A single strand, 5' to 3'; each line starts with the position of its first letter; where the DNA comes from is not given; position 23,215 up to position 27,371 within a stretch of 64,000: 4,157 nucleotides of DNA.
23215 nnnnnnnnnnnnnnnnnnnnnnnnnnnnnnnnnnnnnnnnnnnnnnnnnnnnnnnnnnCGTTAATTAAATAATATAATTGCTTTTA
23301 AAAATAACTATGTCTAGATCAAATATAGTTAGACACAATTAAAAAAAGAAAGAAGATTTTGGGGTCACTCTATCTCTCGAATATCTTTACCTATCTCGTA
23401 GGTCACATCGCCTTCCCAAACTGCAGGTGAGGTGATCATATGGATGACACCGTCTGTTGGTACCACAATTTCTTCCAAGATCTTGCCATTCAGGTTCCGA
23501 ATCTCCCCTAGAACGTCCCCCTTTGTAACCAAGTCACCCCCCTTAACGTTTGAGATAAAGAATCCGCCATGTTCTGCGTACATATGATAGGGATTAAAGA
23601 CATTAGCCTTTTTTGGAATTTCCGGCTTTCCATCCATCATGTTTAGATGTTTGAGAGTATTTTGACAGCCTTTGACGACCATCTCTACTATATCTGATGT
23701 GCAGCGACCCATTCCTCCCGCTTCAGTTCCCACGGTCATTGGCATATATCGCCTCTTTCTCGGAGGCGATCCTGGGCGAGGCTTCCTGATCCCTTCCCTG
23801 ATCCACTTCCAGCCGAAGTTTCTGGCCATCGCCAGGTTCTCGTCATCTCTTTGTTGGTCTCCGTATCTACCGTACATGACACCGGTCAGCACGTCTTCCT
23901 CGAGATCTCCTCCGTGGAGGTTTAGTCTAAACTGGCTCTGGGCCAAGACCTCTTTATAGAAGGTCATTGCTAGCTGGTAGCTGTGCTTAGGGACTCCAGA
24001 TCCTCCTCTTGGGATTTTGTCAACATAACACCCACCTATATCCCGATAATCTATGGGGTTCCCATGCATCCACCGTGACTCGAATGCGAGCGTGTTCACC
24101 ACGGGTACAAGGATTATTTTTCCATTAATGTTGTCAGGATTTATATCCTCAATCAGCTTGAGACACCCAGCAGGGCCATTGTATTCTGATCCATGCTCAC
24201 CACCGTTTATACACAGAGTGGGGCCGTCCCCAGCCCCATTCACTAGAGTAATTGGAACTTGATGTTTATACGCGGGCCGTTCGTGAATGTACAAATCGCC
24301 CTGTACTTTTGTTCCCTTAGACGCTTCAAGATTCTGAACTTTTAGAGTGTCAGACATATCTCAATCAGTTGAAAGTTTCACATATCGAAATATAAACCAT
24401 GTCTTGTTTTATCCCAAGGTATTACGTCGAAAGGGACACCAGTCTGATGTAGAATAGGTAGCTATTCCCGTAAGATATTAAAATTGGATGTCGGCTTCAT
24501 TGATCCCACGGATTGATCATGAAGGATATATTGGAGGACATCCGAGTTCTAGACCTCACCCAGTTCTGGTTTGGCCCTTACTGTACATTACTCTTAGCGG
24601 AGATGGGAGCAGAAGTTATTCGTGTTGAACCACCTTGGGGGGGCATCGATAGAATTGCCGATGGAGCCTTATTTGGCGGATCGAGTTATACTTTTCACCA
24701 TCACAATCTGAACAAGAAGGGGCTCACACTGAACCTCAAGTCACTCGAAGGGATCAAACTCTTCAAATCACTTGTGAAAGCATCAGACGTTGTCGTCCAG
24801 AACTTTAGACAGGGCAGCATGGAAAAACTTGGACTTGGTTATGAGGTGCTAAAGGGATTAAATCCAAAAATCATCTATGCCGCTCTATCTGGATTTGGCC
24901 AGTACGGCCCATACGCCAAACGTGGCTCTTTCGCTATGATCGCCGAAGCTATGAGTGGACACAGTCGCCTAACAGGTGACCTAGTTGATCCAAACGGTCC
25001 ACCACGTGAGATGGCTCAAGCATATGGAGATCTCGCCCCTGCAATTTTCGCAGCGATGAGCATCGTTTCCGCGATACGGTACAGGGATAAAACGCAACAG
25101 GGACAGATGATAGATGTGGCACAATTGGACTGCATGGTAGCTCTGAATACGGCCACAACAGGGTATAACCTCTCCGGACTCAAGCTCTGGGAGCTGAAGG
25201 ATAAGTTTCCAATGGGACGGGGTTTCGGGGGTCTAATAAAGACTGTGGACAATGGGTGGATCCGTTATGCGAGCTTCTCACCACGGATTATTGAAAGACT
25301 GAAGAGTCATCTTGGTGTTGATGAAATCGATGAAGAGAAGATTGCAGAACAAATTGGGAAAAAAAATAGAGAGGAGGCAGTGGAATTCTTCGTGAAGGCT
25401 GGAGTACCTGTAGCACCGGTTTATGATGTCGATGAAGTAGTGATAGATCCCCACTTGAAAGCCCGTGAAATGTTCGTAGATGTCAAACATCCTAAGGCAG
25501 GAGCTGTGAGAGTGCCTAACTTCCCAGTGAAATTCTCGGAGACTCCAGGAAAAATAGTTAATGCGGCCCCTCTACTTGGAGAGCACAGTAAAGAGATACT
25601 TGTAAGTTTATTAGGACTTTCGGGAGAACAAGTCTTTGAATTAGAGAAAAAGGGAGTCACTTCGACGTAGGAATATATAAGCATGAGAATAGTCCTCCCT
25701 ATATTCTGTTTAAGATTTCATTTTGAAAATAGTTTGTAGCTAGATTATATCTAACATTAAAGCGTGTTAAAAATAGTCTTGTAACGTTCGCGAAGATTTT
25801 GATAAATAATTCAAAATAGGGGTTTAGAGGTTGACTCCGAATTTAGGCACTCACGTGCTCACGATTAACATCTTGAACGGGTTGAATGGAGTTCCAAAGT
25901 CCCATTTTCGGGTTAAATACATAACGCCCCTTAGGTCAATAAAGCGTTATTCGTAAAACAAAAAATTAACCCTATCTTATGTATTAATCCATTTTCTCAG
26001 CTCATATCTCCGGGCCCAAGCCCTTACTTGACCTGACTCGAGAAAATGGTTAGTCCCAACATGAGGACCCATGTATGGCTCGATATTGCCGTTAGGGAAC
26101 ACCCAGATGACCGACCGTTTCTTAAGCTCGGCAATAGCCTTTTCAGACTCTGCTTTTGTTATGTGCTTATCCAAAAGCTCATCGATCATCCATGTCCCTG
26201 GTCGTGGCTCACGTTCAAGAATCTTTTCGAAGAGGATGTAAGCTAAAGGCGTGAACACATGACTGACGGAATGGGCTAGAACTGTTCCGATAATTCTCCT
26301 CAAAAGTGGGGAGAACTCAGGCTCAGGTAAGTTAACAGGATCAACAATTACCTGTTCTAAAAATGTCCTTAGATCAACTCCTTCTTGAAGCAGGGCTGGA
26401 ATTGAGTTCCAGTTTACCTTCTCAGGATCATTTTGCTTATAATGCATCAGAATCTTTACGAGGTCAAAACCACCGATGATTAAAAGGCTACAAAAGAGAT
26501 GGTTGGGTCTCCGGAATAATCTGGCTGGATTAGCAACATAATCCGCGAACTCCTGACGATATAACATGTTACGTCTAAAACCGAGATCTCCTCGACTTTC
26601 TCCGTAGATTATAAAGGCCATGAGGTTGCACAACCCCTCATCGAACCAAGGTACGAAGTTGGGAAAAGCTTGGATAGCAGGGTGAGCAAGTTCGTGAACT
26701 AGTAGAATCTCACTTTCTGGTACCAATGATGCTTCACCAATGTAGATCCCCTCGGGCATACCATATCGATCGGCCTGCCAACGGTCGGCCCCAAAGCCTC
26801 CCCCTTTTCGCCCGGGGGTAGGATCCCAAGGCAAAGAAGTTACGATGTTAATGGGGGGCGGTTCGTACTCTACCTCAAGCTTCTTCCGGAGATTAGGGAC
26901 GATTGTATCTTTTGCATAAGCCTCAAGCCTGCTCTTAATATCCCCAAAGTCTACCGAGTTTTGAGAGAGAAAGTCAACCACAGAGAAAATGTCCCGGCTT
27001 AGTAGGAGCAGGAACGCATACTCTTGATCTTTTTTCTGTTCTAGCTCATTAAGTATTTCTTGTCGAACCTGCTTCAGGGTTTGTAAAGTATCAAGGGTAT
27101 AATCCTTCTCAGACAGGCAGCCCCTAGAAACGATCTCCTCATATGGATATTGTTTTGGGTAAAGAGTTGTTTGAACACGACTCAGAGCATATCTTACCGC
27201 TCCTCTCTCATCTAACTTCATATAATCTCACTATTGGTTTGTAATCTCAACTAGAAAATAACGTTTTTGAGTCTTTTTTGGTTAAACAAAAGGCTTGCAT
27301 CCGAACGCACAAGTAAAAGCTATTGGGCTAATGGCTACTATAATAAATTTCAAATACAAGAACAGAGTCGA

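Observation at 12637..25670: Dense island of cyclic-amidine/peptide catabolism enzymes reminiscent of ectoine (doeA/doeB) or creatinine degradation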

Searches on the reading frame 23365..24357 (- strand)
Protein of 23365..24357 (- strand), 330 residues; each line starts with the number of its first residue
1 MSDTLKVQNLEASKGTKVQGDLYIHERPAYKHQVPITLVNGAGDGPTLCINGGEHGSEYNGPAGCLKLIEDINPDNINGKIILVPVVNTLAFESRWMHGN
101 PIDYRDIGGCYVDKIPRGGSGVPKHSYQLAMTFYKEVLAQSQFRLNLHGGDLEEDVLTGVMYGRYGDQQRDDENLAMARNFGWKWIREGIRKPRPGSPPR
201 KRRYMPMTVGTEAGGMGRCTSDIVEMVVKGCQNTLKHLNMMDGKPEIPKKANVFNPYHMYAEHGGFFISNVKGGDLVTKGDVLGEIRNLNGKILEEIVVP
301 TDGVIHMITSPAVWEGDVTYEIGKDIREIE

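Call 3: search_protein_families(library=pfam, proteins=[window:23365-24357:-])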
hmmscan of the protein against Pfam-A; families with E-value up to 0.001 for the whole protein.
window:23365-24357:- (330 aa): 1 family
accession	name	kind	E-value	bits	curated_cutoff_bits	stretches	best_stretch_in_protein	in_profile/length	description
PF24827.1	AstE_AspA_cat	-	4.1e-14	53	25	1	44-238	1-192/192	Succinylglutamate desuccinylase/Aspartoacylase catalytic domain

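Call 4: search_protein_families(library=ncbifam, proteins=[window:23365-24357:-])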
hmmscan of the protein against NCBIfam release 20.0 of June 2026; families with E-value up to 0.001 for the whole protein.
window:23365-24357:- (330 aa): 1 family
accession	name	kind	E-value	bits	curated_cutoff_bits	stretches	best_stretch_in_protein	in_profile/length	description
TIGR02994.1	ectoine_eutE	equivalog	7e-22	77.8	402.7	1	34-305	37-306/325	N(2)-acetyl-L-2,4-diaminobutanoate deacetylase DoeB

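Call 71: search_solved_structures(query=window:23365-24357:-, max_evalue=0.001)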
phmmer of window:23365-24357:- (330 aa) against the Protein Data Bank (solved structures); distinct sequences matched with E-value up to 0.001: 5.
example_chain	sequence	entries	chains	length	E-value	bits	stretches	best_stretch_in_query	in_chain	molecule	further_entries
3cdx_A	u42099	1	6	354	8.5e-22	80.9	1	33-269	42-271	Succinylglutamatedesuccinylase/aspartoacylase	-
3na6_A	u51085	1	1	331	3.9e-15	59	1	33-286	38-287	Succinylglutamate desuccinylase/aspartoacylase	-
6twl_A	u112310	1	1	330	1.1e-14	57.6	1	33-288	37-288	N-acetyl-L-2,4-diaminobutyric acid deacetylase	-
6twm_A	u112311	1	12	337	1.6e-14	57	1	33-288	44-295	N-acetyl-L-2,4-diaminobutyric acid deacetylase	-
2qj8_A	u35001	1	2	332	3.8e-09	39.3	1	39-111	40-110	Mlr6093 protein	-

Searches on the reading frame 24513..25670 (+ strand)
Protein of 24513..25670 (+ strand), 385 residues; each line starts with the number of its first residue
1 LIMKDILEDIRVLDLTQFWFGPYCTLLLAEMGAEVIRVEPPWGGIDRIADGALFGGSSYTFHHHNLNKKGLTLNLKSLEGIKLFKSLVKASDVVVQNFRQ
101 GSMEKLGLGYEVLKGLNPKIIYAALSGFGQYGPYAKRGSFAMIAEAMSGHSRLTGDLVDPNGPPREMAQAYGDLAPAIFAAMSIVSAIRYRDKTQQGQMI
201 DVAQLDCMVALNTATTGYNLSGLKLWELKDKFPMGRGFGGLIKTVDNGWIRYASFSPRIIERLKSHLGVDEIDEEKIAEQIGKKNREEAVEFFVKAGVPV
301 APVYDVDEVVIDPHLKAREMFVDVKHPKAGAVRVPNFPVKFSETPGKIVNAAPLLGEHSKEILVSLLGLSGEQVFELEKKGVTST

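Call 3: search_protein_families(library=pfam, proteins=[window:24513-25670:+])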
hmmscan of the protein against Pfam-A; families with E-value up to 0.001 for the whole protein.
window:24513-25670:+ (385 aa): 1 family
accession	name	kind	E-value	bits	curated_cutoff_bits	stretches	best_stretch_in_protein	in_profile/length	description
PF02515.22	CoA_transf_3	-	4.4e-89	299.6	23.3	1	7-359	1-366/366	CoA-transferase family III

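Call 4: search_protein_families(library=ncbifam, proteins=[window:24513-25670:+])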
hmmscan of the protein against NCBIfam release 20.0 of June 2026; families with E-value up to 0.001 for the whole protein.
window:24513-25670:+ (385 aa): 7 families
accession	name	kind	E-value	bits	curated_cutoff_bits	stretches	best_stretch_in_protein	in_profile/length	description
NF041294.1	Scnl_mescCoAtase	equivalog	3.7e-66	223.8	700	2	6-214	3-216/381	succinyl-CoA:mesaconate CoA-transferase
NF003809.0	PRK05398.1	subfamily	5.5e-61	206.4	442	2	4-211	2-207/416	formyl-CoA transferase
TIGR03253.1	oxalate_frc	equivalog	5.9e-59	199.8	504.2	2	7-211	4-206/416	formyl-CoA transferase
NF052585.1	SucGlutTfsCaiB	equivalog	1.6e-56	191.7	750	2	6-272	7-276/394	succinate--glutarate CoA-transferase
NF008511.0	PRK11430.1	equivalog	1.1e-50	172.8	522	2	5-219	8-220/381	CoA:oxalate CoA-transferase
NF002914.1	PRK03525.1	equivalog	1.4e-29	103.3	413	2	8-211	11-205/400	L-carnitine CoA-transferase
TIGR04253.1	mesacon_CoA_iso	equivalog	8e-19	67.9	725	2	288-383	303-400/403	2-methylfumaryl-CoA isomerase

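Call 93: search_solved_structures(query=window:24513-25670:+, max_evalue=1e-30)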
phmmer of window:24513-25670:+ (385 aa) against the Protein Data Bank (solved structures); distinct sequences matched with E-value up to 1e-30: 20.
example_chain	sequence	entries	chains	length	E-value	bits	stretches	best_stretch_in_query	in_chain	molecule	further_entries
10uh_A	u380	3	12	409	8.4e-49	169.7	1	8-214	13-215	Formyl-coenzyme a transferase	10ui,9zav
9br7_A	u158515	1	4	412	1.4e-47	165.7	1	7-213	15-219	Succinate--hydroxymethylglutarate CoA-transferase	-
9br6_A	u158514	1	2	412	1.4e-47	165.7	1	7-214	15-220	Succinate--hydroxymethylglutarate CoA-transferase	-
4ed9_A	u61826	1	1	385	3.1e-46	161.2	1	7-363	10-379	CAIB/BAIF family protein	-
4hl6_A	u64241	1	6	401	9.7e-44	153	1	7-228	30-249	Uncharacterized protein YfdE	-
1pt5_A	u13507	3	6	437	5.7e-43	150.5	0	3-211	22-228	Hypothetical protein yfdW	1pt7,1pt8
1pqy_A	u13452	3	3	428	7.8e-43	150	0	5-211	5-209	Hypothetical protein yfdW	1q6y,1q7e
3ubm_A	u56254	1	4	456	1.9e-38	135.6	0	7-211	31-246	Formyl-CoA:oxalate CoA-transferase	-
2vjq_A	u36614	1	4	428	1.5e-35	126.1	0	7-210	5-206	FORMYL-COENZYME A TRANSFERASE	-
2vjp_A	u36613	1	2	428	2e-35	125.6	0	7-210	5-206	FORMYL-COENZYME A TRANSFERASE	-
2vjn_A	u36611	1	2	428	2.5e-35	125.3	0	7-210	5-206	FORMYL-COENZYME A TRANSFERASE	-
2vjk_A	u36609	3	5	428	2.5e-35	125.3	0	7-210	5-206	FORMYL-COENZYME A TRANSFERASE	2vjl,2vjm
1p5h_A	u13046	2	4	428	2.5e-35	125.3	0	7-210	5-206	Formyl-coenzyme A transferase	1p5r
1t4c_A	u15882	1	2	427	3.4e-35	124.9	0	7-210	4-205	Formyl-CoA:oxalate CoA-transferase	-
2vjo_A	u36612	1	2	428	3.5e-35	124.9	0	7-210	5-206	FORMYL-COENZYME A TRANSFERASE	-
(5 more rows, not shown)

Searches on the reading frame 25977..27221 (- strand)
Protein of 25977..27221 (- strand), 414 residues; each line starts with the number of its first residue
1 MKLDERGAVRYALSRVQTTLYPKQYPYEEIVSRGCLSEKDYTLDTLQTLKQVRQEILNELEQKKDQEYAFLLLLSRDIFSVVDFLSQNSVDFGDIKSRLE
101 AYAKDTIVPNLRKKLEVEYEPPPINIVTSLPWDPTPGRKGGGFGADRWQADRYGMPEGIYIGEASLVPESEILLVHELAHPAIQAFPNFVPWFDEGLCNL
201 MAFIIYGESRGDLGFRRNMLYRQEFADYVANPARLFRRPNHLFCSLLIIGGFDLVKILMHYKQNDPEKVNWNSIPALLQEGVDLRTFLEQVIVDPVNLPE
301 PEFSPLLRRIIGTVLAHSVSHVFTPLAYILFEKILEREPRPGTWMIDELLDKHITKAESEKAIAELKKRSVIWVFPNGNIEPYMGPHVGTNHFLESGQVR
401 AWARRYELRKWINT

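Call 8: search_protein_families(library=pfam, proteins=[window:25977-27221:-], max_evalue=0.00001)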
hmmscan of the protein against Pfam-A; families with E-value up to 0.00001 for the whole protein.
window:25977-27221:- (414 aa): 0 families

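Call 62: search_protein_families(library=ncbifam, proteins=[window:25977-27221:-], max_evalue=0.01)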
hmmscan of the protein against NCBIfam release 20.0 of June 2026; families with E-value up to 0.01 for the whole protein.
window:25977-27221:- (414 aa): 0 families

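Call 83: find_homologous_proteins(query=window:25977-27221:-, max_evalue=0.00001)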
Query window:25977-27221:- (414 aa): 14 proteins with E <= 0.00001 among 8000 candidates.
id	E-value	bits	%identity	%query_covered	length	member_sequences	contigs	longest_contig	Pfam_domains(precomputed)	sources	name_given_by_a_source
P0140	1.3e-272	922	97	100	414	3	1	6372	-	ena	-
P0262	2.6e-247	839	87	100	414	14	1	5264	-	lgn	-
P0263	2.7e-187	641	64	99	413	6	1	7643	-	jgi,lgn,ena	-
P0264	7.8e-185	633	64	99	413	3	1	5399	-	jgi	-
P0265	8.9e-175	600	61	99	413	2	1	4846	-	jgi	jgi:hypothetical protein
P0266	2.8e-170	585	69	85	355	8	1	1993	-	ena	-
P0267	1.9e-167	576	59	98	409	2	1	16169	-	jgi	-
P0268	7.6e-159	547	57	99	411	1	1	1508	-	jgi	-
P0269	6.8e-154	531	56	99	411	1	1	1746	-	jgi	jgi:hypothetical protein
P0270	3.1e-152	525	55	99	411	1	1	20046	-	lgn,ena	-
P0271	4.2e-152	525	54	99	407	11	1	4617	-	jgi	jgi:hypothetical protein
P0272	1.1e-147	510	53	99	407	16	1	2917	-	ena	-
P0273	1.2e-118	415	68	62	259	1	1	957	-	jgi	jgi:hypothetical protein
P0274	2.2e-105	371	64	59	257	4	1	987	-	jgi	-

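Call 84: find_encoding_contigs(protein=P0270, flank=10000, max_places=1)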
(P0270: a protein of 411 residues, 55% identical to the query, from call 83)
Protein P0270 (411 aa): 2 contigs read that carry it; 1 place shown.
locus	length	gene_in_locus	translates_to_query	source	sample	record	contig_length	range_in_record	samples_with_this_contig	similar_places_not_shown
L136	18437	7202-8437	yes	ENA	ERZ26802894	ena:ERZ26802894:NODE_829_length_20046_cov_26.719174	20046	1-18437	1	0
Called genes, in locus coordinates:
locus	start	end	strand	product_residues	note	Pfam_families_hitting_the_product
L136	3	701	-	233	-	?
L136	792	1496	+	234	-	PF07883:Cupin_2, PF00190:Cupin_1 (weak)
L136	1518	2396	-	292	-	PF02633:Creatininase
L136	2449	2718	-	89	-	PF04077:DsrH (faint)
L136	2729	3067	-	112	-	PF02635:DsrE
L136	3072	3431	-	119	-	PF02635:DsrE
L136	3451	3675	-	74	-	PF01206:TusA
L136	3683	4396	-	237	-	PF01177:Asp_Glu_race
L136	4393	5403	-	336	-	PF24827:AstE_AspA_cat (weak)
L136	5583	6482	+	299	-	PF00106:adh_short, PF08659:KR, PF13561:adh_short_C2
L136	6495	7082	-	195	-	PF14595:Thioredoxin_9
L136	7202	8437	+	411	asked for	-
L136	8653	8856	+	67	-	PF00313:CSD, PF08206:OB_RNB (weak)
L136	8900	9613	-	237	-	-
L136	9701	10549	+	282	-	PF01073:3Beta_HSD, PF01370:Epimerase, PF02719:Polysacc_synt_2 (weak), PF04321:RmlD_sub_bind, PF13460:NAD_binding_10, PF16363:GDP_Man_Dehyd, PF07993:NAD_binding_4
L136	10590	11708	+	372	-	PF13527:Acetyltransf_9, PF00583:Acetyltransf_1 (faint)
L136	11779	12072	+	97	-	-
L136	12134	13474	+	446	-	PF04015:DUF362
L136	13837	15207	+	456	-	PF04055:Radical_SAM, PF13353:Fer4_12 (weak), PF13186:SPASM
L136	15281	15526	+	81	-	-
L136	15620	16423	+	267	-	PF05096:Glu_cyclase_2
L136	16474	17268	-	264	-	PF02633:Creatininase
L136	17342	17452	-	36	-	-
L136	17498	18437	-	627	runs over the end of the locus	PF00724:Oxidored_FMN, PF00890:FAD_binding_2 (weak), PF01266:DAO (weak), PF03486:HI0933_like (weak), PF07992:Pyr_redox_2, PF12831:FAD_oxidored, PF13450:NAD_binding_8, PF00070:Pyr_redox, +7 more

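Call 94: predict_structure(alignment_id=A6)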
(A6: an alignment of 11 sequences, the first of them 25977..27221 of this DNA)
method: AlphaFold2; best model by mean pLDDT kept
length: 414 residues; sequences in the alignment: 11
mean_pLDDT: 75.7   pTM: 0.71
mean pLDDT of the five models: 75.7, 75.3, 73.2, 73.2, 71.4
residues with pLDDT >= 90: 108; 70-90: 187; 50-70: 58; < 50: 61
segments of 3 or more residues with pLDDT < 50: 216-237, 316-321, 385-414
pLDDT, mean of each block of 10 residues (from residue 1): 81 61 70 87 93 96 93 90 85 84 94 90 83 61 79 84 74 87 85 86 83 48 32 46 80 91 93 82 87 90 67 49 78 76 85 95 83 81 49 34 31 27
secondary structure, 60 per line:
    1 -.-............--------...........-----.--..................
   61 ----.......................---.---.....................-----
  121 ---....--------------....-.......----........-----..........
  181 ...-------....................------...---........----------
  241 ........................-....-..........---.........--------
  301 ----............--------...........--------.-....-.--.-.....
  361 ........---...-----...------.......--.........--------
elements in order: H5-15 H24-34 H43-60 H65-87 H95-115 E124-127 E142-145 H147-153 E158-162 H171-183 H191-210 H223-230 H241-264 H271-280 H284-291 H305-316 H325-335 H346-349 H356-368 E372-374 E380-382 H389-395 H398-406
